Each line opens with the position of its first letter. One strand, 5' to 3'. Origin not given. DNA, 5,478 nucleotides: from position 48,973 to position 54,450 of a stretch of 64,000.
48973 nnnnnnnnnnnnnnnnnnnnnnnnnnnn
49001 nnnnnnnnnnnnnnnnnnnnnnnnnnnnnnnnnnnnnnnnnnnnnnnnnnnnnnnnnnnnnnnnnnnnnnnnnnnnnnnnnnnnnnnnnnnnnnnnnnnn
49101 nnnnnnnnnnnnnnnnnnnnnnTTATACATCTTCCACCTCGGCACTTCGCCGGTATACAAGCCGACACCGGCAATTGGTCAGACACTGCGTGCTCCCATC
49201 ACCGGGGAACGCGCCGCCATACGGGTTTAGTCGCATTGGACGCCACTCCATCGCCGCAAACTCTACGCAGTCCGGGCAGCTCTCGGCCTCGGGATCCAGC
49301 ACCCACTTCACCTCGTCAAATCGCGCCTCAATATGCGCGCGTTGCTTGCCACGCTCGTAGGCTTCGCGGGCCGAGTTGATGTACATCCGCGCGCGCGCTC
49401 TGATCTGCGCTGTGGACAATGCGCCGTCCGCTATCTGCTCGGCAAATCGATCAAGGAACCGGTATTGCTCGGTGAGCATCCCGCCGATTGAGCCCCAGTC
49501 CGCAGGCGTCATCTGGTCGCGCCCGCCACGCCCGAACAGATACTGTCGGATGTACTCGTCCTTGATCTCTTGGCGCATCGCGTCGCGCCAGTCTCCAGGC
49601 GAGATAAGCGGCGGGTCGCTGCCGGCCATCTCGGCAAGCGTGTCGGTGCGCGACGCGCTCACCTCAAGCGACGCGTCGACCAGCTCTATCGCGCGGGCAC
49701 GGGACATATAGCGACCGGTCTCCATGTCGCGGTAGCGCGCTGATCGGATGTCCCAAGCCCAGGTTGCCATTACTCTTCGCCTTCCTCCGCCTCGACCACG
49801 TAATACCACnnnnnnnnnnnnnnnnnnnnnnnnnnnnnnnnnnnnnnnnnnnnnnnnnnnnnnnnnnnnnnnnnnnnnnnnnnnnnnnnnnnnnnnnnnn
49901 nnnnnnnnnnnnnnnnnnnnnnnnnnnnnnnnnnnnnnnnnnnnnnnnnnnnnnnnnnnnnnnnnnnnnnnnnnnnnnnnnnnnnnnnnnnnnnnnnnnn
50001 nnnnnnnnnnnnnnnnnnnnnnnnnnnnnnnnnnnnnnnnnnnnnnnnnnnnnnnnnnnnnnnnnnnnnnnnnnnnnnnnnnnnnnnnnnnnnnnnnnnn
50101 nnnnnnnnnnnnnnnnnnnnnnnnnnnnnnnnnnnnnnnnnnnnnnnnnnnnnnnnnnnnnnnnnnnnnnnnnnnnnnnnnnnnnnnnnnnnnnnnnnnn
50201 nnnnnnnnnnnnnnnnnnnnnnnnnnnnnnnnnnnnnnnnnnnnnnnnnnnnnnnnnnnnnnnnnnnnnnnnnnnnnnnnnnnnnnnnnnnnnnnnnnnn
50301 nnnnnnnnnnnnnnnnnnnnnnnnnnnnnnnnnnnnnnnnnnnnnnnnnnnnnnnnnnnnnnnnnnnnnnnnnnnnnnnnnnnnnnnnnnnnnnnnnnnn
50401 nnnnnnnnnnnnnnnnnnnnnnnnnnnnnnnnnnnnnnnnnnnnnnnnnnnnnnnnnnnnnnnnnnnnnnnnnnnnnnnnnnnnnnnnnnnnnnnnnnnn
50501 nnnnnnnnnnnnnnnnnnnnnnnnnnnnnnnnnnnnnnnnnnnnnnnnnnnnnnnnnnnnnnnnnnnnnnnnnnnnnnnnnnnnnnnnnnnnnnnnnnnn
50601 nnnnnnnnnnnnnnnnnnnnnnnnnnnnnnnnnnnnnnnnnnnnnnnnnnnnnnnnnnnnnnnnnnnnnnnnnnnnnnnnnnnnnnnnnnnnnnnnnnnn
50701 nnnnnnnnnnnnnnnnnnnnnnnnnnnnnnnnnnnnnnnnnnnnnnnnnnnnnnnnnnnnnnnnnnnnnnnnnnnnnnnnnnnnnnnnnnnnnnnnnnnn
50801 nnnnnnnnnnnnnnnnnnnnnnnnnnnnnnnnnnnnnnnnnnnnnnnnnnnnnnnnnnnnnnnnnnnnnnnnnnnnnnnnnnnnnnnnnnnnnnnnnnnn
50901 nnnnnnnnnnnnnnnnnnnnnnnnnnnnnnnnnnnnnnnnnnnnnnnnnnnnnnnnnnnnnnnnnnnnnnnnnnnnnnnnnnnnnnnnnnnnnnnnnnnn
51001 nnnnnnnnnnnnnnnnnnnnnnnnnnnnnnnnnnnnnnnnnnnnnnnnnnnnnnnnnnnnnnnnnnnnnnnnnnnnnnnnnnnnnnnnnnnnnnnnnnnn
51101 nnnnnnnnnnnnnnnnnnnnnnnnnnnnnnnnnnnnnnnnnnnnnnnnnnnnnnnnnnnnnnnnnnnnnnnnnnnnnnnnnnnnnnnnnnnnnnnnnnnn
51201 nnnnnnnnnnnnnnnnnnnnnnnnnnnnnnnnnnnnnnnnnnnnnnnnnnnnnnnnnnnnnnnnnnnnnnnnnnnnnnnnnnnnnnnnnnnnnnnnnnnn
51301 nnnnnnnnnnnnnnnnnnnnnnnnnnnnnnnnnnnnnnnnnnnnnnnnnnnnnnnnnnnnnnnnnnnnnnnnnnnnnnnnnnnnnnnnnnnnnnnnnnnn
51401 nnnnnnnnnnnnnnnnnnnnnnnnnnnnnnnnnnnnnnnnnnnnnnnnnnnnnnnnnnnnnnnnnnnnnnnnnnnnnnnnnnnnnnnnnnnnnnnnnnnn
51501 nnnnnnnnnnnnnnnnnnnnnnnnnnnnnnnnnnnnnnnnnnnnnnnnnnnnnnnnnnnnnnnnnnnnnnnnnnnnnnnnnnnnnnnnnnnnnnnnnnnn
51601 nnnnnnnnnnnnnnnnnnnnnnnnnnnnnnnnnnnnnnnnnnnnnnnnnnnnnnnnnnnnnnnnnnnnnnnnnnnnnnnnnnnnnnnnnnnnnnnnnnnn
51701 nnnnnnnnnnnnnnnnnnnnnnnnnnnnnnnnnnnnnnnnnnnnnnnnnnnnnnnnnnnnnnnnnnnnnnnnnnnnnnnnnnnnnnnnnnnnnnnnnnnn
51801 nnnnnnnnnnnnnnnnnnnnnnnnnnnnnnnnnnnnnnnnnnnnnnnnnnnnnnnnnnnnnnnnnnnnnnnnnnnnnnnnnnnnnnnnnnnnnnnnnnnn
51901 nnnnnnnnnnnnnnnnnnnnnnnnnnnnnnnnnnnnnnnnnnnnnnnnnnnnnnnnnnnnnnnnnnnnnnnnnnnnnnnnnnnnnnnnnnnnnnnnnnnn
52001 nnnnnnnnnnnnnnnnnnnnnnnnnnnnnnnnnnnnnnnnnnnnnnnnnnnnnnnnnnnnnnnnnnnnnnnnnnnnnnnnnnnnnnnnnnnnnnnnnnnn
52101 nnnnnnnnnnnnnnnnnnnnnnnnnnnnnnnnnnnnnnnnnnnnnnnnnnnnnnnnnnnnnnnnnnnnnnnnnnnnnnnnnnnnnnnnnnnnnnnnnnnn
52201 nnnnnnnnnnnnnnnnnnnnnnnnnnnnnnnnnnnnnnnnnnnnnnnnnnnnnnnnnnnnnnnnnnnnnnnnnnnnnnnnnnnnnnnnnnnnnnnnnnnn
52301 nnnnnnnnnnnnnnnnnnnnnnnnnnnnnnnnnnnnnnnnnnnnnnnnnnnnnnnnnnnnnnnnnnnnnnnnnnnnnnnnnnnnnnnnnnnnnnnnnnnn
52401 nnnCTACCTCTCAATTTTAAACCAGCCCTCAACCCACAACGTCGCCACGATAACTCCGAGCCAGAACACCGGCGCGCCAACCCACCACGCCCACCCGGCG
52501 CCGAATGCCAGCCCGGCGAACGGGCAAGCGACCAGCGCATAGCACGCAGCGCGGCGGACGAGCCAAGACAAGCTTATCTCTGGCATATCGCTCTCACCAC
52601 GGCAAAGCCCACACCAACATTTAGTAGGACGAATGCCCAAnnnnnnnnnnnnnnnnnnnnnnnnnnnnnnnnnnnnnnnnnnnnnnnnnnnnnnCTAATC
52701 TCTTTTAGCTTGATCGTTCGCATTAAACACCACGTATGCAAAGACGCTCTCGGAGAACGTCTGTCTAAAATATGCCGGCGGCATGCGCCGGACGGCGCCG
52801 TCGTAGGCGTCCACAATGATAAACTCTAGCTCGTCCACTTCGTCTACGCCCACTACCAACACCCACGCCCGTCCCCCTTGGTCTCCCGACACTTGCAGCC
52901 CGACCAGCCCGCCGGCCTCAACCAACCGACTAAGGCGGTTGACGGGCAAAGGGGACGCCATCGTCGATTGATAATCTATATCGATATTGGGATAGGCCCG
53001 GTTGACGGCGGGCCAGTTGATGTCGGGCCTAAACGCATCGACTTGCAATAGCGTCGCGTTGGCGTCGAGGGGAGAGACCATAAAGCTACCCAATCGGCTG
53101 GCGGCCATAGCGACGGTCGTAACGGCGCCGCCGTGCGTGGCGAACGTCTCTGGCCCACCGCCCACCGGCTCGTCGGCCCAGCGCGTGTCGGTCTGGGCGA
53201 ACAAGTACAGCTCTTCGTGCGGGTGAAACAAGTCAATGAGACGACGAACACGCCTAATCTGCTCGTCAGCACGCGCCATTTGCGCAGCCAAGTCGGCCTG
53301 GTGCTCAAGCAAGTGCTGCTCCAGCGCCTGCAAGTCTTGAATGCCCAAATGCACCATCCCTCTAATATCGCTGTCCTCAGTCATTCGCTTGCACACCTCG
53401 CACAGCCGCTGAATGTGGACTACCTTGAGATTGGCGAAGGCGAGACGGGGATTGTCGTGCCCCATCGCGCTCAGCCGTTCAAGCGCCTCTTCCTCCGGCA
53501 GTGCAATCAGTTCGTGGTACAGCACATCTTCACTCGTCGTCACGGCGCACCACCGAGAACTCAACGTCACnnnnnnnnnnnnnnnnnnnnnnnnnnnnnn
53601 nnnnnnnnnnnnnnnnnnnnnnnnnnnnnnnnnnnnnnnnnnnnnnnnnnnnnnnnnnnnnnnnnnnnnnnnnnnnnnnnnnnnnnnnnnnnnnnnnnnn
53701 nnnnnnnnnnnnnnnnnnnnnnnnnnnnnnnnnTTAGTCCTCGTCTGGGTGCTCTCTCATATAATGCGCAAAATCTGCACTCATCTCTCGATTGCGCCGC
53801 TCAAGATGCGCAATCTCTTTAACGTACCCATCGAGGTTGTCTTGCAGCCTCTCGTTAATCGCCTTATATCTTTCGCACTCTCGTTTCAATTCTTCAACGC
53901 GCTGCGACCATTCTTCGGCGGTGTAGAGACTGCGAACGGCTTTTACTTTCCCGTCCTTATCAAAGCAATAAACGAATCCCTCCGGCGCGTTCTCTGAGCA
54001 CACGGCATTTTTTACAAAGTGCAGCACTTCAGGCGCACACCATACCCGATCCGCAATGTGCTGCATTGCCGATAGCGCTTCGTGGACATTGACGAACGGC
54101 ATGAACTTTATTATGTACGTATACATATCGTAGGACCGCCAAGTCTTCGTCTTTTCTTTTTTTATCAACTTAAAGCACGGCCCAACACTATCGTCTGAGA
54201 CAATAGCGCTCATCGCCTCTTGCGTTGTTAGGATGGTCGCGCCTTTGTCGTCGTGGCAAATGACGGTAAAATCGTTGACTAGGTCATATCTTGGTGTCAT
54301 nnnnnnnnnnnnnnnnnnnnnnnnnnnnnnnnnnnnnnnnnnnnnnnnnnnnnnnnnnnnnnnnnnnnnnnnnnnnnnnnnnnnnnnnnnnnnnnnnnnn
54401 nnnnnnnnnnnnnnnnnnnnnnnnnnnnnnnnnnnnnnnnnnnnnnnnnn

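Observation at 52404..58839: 6.6-kb non-structural island between terminase and portal, with dcd, nuclease, ART-like and Zn-ribbon genes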

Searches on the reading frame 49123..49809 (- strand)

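Call 6: search_protein_families(library=pfam, max_evalue=0.01, proteins=[window:49123-49809:-])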
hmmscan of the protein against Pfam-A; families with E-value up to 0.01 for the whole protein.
window:49123-49809:- (228 aa): 0 families

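Call 8: search_protein_families(library=phrogs, max_evalue=0.001, proteins=[window:49123-49809:-])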
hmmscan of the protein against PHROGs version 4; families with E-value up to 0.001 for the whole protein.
window:49123-49809:- (228 aa): 1 family
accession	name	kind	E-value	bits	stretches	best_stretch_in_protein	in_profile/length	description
phrog_24776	-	unknown function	1.4e-40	140.4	1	12-223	3-207/218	-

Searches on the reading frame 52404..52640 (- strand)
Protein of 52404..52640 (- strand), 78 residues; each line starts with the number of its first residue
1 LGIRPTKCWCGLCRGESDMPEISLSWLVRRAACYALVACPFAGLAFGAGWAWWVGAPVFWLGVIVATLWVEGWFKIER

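Call 6: search_protein_families(library=pfam, max_evalue=0.01, proteins=[window:52404-52640:-])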
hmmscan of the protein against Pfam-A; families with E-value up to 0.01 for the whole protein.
window:52404-52640:- (78 aa): 0 families

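Call 8: search_protein_families(library=phrogs, max_evalue=0.001, proteins=[window:52404-52640:-])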
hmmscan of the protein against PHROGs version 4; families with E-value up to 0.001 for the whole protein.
window:52404-52640:- (78 aa): 0 families

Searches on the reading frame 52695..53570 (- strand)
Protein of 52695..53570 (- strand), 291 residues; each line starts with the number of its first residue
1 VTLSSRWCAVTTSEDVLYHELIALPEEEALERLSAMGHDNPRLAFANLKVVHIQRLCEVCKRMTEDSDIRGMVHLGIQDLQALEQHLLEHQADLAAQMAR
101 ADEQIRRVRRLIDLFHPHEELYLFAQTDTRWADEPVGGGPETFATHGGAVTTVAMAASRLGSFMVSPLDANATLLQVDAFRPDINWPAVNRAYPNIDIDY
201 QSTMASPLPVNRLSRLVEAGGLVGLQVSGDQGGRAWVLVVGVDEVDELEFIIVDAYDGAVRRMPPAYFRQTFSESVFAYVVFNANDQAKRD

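Call 6: search_protein_families(library=pfam, max_evalue=0.01, proteins=[window:52695-53570:-])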
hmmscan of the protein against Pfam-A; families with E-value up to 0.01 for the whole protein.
window:52695-53570:- (291 aa): 0 families

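Call 8: search_protein_families(library=phrogs, max_evalue=0.001, proteins=[window:52695-53570:-])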
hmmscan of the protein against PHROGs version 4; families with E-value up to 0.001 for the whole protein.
window:52695-53570:- (291 aa): 0 families

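Call 39: search_solved_structures(query=window:52695-53570:-, max_evalue=10)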
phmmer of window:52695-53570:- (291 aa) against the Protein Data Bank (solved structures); distinct sequences matched with E-value up to 10: 12.
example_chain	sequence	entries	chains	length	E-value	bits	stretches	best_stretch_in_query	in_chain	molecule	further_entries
8tl5_G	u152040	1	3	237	0.24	13.7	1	122-183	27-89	HERH-c.01 FAB HEAVY CHAIN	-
6h8f_A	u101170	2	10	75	0.33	13.3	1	97-151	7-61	TssA | Type VI secretion protein ImpA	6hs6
6h8e_A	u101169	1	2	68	0.34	13.3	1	95-143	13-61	Type VI secretion protein ImpA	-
7pa5_B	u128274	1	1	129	0.47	12.8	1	122-183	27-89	nanobody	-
5fzr_A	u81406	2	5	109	1.5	11.2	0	88-114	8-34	DESIGNED TPR PROTEIN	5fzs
9l5u_A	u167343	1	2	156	1.5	11.1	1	200-273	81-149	DUF4150 domain-containing protein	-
5nqw_C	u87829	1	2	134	1.6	11.1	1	122-194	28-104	026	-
7ox2_A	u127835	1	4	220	1.8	10.9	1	123-183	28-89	Heavy chain (Fab 6E2)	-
8rpe_B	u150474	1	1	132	1.8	10.9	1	123-181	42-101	VH1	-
9lof_B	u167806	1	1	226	1.9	10.8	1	122-183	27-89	heavy chain of 336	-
1l8d_A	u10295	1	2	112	2.1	10.7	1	49-112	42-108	DNA double-strand break repair rad50 ATPase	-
4tql_A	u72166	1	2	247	6.7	9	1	53-114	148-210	Three helix bundle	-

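Call 66: search_dna_similar(query=window:52695-53570:-, collection=phages, mode=protein, max_rows=10, max_evalue=0.01)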
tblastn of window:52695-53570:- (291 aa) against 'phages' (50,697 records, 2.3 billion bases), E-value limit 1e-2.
No match.

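Call 68: find_homologous_proteins(query=window:52695-53570:-, max_evalue=0.01)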
Query window:52695-53570:- (291 aa): 2 proteins with E <= 0.01 among 3201 candidates.
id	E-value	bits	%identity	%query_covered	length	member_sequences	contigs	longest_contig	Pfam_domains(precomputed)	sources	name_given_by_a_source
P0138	1.1e-184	630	100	97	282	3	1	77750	-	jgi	jgi:hypothetical protein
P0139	5.8e-149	513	89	88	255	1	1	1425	-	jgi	jgi:bacterioferritin-associated ferredoxin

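Call 69: find_encoding_contigs(protein=P0138, flank=10000, max_places=3)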
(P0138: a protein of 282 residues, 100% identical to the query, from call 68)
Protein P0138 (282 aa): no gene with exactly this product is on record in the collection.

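Call 70: find_encoding_contigs(protein=P0139, flank=10000, max_places=3)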
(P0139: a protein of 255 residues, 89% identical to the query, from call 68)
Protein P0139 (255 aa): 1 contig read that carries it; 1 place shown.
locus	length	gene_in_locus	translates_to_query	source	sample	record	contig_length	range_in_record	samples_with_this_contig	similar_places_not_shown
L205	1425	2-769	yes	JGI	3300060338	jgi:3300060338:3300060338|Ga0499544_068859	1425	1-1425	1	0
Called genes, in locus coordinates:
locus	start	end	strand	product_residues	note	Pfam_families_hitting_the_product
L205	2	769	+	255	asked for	?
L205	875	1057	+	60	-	-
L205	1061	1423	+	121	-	?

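Call 79: search_protein_families(library=ncbifam, max_evalue=0.01, proteins=[window:52695-53570:-])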
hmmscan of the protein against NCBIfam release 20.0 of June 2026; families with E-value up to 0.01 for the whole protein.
window:52695-53570:- (291 aa): 0 families

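Call 94: search_protein_families(library=padloc, max_evalue=0.01, proteins=[window:52695-53570:-])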
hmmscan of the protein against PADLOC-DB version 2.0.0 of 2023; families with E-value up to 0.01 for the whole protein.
window:52695-53570:- (291 aa): 1 family
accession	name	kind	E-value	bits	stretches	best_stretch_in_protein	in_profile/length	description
PDLC02836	DpdD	-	0.0035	13.9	1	41-115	257-332/753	DpdD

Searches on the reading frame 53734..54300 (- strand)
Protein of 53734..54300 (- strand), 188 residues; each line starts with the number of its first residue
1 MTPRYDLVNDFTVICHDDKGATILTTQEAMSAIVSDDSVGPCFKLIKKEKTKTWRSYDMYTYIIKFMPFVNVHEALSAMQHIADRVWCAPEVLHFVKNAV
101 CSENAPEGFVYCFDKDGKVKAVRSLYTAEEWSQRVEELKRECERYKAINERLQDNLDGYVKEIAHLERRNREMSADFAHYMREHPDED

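Call 6: search_protein_families(library=pfam, max_evalue=0.01, proteins=[window:53734-54300:-])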
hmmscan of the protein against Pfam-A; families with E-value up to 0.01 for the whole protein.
window:53734-54300:- (188 aa): 0 families

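Call 8: search_protein_families(library=phrogs, max_evalue=0.001, proteins=[window:53734-54300:-])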
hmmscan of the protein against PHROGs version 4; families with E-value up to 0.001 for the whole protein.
window:53734-54300:- (188 aa): 0 families

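Call 79: search_protein_families(library=ncbifam, max_evalue=0.01, proteins=[window:53734-54300:-])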
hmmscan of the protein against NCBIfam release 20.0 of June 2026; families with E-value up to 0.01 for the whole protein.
window:53734-54300:- (188 aa): 0 families

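Call 94: search_protein_families(library=padloc, max_evalue=0.01, proteins=[window:53734-54300:-])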
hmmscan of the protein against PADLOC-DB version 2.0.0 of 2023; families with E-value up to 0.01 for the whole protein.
window:53734-54300:- (188 aa): 1 family
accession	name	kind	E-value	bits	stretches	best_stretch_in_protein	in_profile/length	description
PDLC01246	Cas12b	-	0.0017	14.6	1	90-178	166-255/1000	CAS-V-B; effector__SPE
